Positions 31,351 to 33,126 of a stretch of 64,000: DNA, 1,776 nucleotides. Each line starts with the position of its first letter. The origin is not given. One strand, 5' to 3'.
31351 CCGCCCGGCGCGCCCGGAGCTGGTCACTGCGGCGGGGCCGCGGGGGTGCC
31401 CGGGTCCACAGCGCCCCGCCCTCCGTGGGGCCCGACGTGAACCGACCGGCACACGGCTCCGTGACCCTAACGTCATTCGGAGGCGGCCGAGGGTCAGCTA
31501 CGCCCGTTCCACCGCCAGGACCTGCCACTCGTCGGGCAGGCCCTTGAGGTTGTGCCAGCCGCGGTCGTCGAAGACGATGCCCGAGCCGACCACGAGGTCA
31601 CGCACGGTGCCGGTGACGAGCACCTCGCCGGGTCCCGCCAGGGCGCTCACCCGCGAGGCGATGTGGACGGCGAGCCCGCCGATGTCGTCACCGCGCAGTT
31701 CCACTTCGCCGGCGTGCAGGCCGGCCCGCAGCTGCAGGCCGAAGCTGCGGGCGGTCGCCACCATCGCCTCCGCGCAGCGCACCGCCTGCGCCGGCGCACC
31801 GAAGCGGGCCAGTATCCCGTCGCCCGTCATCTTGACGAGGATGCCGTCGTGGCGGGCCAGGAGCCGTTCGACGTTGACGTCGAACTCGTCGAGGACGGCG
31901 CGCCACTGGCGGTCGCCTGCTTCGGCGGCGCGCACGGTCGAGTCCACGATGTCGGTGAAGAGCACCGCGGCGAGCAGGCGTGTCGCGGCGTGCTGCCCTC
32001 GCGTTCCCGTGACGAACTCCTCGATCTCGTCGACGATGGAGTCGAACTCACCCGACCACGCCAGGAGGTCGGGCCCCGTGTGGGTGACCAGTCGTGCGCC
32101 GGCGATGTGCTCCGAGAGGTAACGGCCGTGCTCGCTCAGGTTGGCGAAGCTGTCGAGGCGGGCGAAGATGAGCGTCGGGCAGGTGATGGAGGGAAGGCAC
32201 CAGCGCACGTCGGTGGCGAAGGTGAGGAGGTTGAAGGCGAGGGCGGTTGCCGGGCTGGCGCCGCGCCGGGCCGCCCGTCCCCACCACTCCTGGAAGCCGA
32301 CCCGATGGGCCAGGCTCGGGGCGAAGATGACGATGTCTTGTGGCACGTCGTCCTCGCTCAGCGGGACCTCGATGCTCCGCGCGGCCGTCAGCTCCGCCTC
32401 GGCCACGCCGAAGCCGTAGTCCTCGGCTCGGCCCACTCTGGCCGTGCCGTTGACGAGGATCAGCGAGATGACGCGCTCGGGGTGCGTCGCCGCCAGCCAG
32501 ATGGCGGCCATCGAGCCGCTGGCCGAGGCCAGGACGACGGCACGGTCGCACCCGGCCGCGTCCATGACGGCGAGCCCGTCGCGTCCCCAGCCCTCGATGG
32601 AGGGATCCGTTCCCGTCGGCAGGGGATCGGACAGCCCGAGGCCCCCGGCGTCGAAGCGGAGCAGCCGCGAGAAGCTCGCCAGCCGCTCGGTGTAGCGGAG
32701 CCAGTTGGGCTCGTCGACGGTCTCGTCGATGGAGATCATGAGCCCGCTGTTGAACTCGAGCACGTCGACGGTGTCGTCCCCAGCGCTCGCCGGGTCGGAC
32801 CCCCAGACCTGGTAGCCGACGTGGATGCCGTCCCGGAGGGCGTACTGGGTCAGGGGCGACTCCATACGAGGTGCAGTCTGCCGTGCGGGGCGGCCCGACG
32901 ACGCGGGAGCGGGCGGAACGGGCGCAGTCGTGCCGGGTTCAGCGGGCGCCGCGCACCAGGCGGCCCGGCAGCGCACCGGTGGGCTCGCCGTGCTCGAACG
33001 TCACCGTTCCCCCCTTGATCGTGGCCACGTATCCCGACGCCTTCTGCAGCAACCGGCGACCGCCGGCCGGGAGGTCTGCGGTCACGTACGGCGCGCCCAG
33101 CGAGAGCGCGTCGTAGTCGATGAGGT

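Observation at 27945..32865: Co-directional cyclase / membrane-anchored double beta-propeller / DoxX-Cys4-Rieske fusion: candidate undescribed extracytoplasmic redox module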

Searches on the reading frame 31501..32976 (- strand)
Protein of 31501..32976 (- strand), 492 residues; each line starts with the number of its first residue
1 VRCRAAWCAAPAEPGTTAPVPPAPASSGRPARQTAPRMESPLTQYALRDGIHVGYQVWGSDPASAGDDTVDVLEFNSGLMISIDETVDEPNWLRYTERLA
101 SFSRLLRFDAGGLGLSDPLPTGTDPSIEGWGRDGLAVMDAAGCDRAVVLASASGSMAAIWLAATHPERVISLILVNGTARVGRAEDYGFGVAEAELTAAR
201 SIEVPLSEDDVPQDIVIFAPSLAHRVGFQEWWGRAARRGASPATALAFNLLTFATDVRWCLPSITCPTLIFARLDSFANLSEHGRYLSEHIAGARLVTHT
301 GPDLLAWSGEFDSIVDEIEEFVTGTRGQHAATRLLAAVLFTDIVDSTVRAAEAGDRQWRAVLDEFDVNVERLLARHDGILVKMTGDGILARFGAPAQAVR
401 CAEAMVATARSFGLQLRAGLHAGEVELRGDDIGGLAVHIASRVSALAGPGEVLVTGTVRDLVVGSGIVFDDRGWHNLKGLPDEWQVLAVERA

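Call 7: search_protein_families(library=pfam, proteins=[window:31501-32976:-], max_evalue=0.01)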
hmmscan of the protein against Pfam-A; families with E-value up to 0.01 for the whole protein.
seq(492 aa): 2 families
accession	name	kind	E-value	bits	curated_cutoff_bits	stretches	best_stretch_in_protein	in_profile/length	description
PF00211.25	Guanylate_cyc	-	6.7e-09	36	21.9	1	337-479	10-172/183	Adenylate and Guanylate cyclase catalytic domain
PF00561.26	Abhydrolase_1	-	0.00035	20.8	25.8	1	105-177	30-102/245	alpha/beta hydrolase fold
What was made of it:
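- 31498..32865 (-): LipJ-like alpha/beta-hydrolase plus class III cyclase gene. Pfam Guanylate_cyc (call 7).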

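Call 20: search_protein_families(library=ncbifam, proteins=[window:31501-32865:-], max_evalue=0.01)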
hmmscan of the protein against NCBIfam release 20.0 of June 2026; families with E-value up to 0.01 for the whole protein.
seq(455 aa): 14 families
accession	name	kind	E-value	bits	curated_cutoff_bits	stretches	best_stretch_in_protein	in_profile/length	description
NF058673.1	LipAdnlyCyLipJMY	equivalog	1.4e-131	439.3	800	1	3-451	7-448/449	bifunctional lipase/adenylate cyclase LipJ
NF051488.1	bifunc_PcaDC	exception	8.3e-17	61.4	390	1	55-326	28-271/375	bifunctional 3-oxoadipate enol-lactonase/4-carboxymuconolactone decarboxylase PcaDC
TIGR02427.1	protocat_pcaD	equivalog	1.2e-13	51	255.85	1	55-149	29-121/251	3-oxoadipate enol-lactonase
NF053684.1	esterase_mleBCA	exception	3.9e-09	36.1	570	1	58-139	43-126/281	BCA family alpha/beta fold macrolide esterase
NF052610.1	macro_16_ester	equivalog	3.7e-07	29.8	420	1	58-140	43-127/281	alpha/beta fold macrolide esterase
TIGR04510.1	mod_pep_cyc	subfamily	7.3e-07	28.1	400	1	297-420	4-144/814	putative peptide modification system cyclase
TIGR01738.1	bioH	equivalog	2.1e-06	27.5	206.95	1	106-161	64-119/245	pimeloyl-ACP methyl ester esterase BioH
TIGR03611.1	RutD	equivalog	3.6e-06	26.6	238.5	1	62-156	36-129/258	pyrimidine utilization protein D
NF053693.1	esterase_mleCBF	exception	7.3e-06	25.5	564.5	1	58-140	43-127/279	CBF family alpha/beta fold macrolide esterase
NF053683.1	esterase_mleBRB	exception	4.2e-05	23.3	585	1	58-138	43-125/280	BRB family alpha/beta fold macrolide esterase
NF051487.1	bifunc_PcaCD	exception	5.3e-05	22.5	430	1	50-144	183-275/413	bifunctional 4-carboxymuconolactone decarboxylase/3-oxoadipate enol-lactonase PcaCD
NF011457.0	PRK14875.1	equivalog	9.4e-05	21.5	307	1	51-146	144-236/372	acetoin dehydrogenase dihydrolipoyllysine-residue acetyltransferase subunit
NF033124.1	estX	equivalog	0.0087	15.2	600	0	58-140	43-127/280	macrolide esterase EstX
NF041759.1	mac_hydro_EstT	equivalog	0.0098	15.1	450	0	68-139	53-125/278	macrolide hydrolase EstT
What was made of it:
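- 31498..32865 (-): NCBIfam NF058673 439 bits, full length but below the 800-bit cut-off (call 20).
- On LipJ bifunctional lipase/adenylate cyclase (NF058673): 439 bits, aligned end to end (call 20).
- Closest known: Thiosulfate:quinone oxidoreductase DoxDA. Different: The equivalog score is far below its cut-off (call 20).
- Checked: The cyclase is 31498-32865(-): Pfam Guanylate_cyc plus weak Abhydrolase_1 (call 7), and NCBIfam LipJ model 439 bits (call 20).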
